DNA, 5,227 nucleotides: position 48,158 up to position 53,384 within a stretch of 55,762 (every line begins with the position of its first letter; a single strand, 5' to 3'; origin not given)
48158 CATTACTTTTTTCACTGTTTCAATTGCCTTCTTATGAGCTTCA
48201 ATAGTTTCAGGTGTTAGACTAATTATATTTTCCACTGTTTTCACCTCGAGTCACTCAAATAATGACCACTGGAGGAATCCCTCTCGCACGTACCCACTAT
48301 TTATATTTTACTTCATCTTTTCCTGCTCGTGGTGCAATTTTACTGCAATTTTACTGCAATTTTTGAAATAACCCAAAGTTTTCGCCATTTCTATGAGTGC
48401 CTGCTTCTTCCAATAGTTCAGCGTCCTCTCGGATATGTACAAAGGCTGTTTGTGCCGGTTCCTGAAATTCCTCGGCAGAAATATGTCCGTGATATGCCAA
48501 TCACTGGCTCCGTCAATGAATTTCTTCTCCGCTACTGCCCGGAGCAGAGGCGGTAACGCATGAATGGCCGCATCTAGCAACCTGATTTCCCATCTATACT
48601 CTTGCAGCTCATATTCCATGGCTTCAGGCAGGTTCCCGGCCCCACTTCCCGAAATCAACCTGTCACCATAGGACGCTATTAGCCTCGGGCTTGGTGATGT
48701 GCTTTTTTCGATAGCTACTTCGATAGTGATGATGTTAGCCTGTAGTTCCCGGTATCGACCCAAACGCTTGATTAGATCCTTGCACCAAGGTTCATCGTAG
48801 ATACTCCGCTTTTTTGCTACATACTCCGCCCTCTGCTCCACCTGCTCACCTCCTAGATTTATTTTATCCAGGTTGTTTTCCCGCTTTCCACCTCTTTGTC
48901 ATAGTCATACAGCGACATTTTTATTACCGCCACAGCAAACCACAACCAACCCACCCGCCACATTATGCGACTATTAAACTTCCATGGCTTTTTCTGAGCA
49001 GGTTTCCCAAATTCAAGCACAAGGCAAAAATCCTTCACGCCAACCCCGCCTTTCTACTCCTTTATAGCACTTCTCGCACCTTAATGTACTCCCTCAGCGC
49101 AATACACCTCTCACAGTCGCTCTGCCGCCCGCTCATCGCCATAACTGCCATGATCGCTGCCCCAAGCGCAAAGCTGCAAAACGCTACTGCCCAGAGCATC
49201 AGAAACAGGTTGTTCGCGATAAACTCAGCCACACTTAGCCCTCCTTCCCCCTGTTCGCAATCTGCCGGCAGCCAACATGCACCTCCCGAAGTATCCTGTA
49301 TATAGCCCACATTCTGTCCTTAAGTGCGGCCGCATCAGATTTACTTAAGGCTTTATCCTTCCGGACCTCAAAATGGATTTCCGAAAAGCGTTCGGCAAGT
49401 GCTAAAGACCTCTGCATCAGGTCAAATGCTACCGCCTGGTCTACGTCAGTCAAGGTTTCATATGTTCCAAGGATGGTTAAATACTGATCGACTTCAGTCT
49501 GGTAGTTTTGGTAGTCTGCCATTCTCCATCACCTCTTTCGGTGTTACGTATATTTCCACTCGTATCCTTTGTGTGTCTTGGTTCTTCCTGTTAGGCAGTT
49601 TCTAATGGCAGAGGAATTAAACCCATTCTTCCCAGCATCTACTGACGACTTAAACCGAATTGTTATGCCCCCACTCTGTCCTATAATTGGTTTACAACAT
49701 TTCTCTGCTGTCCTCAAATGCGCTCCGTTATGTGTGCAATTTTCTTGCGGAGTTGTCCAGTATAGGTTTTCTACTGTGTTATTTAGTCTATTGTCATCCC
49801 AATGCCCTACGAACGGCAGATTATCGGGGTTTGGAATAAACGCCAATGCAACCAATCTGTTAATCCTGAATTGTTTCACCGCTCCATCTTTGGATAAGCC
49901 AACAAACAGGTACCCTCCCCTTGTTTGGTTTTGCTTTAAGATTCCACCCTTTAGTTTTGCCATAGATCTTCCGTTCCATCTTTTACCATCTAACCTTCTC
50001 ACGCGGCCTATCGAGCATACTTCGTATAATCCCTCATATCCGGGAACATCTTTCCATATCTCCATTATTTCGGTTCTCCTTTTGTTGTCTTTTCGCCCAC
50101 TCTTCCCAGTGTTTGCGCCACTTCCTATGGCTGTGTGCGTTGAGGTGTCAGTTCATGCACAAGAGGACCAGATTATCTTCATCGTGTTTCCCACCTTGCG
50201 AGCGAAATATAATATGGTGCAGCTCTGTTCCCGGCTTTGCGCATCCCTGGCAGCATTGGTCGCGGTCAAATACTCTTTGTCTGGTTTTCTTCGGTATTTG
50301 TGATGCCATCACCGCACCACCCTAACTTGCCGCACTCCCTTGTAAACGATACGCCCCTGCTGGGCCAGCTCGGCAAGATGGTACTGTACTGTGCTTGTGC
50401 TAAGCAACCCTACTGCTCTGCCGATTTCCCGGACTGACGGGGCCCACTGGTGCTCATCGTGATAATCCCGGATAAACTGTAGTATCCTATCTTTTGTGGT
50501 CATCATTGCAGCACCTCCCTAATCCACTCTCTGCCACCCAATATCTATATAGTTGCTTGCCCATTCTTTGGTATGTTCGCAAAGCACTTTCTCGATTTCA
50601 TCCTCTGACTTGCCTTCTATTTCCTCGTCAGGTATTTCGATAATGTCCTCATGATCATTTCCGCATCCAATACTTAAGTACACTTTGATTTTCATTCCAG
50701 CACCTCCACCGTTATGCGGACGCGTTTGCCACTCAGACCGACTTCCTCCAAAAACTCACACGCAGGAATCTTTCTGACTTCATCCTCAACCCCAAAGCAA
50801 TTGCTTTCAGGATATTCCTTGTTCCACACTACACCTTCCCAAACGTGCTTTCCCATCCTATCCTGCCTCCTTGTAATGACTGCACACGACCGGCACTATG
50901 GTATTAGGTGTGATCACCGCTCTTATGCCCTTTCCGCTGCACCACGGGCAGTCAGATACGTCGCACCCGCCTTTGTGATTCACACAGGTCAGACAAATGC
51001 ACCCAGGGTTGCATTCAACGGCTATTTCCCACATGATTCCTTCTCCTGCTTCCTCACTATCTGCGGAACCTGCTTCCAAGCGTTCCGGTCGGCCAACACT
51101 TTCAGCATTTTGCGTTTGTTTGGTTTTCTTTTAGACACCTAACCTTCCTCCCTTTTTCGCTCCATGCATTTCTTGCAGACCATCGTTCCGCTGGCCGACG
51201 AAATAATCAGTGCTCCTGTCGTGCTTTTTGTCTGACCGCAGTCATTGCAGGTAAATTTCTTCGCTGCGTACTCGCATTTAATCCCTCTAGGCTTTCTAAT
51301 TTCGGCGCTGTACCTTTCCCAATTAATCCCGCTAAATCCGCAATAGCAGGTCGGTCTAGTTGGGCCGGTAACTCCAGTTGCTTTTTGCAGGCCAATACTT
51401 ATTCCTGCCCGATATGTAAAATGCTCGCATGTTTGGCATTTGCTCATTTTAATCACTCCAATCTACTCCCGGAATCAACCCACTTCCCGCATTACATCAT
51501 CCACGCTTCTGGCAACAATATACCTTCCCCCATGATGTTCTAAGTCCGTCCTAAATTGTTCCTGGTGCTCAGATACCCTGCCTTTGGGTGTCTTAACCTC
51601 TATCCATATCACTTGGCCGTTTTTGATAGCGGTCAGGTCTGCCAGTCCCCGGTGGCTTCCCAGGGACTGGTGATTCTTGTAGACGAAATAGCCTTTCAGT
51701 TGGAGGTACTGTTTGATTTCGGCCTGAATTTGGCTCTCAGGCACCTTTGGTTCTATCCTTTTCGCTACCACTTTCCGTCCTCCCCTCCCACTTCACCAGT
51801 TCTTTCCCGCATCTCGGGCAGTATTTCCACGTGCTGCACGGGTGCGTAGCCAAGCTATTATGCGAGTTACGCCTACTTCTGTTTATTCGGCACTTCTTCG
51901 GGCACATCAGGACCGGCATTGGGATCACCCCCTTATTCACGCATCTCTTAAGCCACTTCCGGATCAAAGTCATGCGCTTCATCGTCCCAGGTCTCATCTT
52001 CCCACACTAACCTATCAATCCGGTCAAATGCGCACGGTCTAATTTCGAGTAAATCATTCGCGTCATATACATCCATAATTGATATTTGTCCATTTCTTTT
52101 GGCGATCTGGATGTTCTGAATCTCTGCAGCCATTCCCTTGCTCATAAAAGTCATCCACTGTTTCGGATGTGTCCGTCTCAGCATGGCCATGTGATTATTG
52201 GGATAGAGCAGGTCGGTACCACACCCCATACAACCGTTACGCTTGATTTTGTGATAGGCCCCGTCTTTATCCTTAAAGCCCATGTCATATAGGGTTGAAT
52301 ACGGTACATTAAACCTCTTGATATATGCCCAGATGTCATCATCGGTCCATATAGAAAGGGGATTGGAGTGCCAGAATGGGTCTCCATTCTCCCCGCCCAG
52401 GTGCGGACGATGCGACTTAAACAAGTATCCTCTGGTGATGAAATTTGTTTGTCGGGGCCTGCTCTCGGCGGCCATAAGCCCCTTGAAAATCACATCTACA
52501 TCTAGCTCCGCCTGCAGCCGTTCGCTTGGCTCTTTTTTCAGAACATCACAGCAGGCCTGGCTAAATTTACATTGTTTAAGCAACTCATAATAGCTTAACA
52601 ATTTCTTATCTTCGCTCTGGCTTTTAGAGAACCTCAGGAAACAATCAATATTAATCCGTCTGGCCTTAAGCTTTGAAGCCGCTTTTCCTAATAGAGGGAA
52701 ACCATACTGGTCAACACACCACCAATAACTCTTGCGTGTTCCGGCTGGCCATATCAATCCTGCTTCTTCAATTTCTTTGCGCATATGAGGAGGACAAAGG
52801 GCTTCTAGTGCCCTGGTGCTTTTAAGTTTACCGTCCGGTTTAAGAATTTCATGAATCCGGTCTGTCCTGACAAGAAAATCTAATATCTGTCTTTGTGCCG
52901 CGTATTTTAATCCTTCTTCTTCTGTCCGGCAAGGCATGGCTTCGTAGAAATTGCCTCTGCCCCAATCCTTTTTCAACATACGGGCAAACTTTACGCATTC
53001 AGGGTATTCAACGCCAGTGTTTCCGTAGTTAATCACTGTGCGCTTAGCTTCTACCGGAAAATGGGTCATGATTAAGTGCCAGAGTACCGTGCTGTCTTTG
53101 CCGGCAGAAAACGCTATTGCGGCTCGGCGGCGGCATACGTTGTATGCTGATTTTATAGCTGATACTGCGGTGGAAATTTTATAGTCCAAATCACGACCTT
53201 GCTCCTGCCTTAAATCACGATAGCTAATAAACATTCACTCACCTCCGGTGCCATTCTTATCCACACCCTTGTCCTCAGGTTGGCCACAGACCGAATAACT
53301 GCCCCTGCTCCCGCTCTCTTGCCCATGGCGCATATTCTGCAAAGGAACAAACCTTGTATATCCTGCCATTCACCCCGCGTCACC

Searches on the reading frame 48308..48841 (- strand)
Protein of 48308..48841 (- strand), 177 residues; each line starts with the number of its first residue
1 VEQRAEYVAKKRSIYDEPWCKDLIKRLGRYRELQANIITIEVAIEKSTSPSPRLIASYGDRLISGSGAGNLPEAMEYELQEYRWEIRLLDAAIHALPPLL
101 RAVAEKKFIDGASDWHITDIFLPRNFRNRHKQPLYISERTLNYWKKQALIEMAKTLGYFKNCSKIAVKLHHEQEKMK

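Call 95: search_protein_families(library=phrogs, proteins=[window:48308-48841:-], max_evalue=0.0001)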
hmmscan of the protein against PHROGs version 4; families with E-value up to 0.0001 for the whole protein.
window:48308-48841:- (177 aa): 2 families
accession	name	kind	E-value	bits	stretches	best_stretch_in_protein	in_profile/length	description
phrog_36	-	transcription regulation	2.6e-08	34.8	1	22-166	55-197/220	transcriptional regulator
phrog_248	-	transcription regulation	5.1e-05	24.4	0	63-174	57-156/161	transcriptional activator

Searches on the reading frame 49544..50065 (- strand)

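Call 95: search_protein_families(library=phrogs, proteins=[window:49544-50065:-], max_evalue=0.0001)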
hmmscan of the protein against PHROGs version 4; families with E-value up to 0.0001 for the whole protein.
window:49544-50065:- (173 aa): 8 families
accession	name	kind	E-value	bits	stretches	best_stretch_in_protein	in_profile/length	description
phrog_59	-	DNA, RNA and nucleotide metabolism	7.7e-42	145.1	1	1-170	137-282/423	HNH endonuclease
phrog_1492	-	DNA, RNA and nucleotide metabolism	2.2e-33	117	1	1-120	44-166/414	HNH endonuclease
phrog_959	-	DNA, RNA and nucleotide metabolism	4.1e-31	108.6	1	1-122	5-115/138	HNH endonuclease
phrog_20162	-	DNA, RNA and nucleotide metabolism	4.5e-11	44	1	111-172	17-81/88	HNH endonuclease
phrog_99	-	DNA, RNA and nucleotide metabolism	9.3e-08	33.1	1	25-114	130-206/383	HNH endonuclease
phrog_37683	-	unknown function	4.3e-07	30.3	1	45-122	140-217/279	-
phrog_17657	-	DNA, RNA and nucleotide metabolism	3.1e-06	28.1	1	32-105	85-166/168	HNH endonuclease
phrog_3855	-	DNA, RNA and nucleotide metabolism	8.5e-06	27.2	1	131-171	14-55/115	HTH DNA binding protein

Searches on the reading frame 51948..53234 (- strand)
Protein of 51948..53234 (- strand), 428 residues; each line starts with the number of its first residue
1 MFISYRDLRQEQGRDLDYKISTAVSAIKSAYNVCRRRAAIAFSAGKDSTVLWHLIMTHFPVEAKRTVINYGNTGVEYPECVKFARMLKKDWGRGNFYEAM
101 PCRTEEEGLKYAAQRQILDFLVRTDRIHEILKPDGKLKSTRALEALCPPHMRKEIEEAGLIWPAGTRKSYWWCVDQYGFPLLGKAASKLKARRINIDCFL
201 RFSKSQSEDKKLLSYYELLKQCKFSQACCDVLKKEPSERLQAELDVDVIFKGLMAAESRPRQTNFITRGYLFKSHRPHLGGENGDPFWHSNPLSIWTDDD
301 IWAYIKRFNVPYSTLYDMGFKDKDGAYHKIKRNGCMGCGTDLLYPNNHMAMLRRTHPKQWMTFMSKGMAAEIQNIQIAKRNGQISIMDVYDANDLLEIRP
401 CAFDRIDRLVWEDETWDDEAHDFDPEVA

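Call 12: search_protein_families(library=phrogs, proteins=[window:51948-53234:-], max_evalue=0.00001)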
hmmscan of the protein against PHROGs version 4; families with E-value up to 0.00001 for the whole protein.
window:51948-53234:- (428 aa): 2 families
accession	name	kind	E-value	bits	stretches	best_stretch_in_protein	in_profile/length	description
phrog_424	-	moron, auxiliary metabolic gene and host takeover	3.3e-27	96.6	1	13-363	141-361/460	phosphoadenosine phosphosulfate reductase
phrog_2302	-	moron, auxiliary metabolic gene and host takeover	9.9e-13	48.8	1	247-323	162-231/381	phosphoadenosine phosphosulfate reductase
